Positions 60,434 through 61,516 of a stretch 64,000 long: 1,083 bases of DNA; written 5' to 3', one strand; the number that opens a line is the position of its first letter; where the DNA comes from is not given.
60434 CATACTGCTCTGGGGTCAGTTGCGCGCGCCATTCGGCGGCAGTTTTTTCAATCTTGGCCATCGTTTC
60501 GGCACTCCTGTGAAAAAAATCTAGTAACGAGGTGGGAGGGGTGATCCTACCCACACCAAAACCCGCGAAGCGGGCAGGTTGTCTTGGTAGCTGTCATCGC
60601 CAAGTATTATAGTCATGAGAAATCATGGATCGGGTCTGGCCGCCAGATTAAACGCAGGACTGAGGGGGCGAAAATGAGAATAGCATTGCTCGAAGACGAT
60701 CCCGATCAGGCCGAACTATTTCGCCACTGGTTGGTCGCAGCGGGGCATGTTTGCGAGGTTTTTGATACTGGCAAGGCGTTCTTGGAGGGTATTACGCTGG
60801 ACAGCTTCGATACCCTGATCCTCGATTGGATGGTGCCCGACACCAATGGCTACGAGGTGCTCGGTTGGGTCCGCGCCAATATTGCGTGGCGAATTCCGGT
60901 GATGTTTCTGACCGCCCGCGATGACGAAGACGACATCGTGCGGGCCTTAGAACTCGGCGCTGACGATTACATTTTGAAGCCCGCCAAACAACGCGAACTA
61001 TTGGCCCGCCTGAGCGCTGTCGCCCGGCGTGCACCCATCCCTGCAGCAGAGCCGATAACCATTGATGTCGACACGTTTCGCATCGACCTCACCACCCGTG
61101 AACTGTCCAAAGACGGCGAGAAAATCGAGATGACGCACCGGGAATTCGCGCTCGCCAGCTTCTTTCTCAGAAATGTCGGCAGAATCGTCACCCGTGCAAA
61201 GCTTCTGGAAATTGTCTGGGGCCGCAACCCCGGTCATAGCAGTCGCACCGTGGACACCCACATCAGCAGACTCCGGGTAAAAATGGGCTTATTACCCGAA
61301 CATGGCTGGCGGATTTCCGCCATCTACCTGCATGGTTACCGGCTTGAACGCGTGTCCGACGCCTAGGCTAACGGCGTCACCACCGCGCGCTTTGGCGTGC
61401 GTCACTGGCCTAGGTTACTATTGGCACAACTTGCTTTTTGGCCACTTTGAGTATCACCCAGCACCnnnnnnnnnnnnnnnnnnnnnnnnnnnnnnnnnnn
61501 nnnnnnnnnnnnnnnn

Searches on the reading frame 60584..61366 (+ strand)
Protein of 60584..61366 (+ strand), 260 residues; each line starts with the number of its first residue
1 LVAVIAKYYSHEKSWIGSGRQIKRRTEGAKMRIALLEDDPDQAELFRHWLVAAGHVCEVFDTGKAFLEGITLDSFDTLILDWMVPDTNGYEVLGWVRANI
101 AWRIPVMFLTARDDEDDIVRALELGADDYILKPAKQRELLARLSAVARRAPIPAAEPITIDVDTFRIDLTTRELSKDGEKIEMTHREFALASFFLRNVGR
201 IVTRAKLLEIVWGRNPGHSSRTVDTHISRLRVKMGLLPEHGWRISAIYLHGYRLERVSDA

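Call 37: search_protein_families(library=pfam, proteins=[window:60584-61366:+])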
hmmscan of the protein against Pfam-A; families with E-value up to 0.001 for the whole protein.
window:60584-61366:+ (260 aa): 2 families
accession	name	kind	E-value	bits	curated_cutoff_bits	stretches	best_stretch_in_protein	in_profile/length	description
PF00072.30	Response_reg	-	1.1e-22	80.7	30.2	1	33-143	1-110/111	Response regulator receiver domain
PF00486.34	Trans_reg_C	-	1.4e-19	70.3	26.2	1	178-254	1-77/77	Transcriptional regulatory protein, C terminal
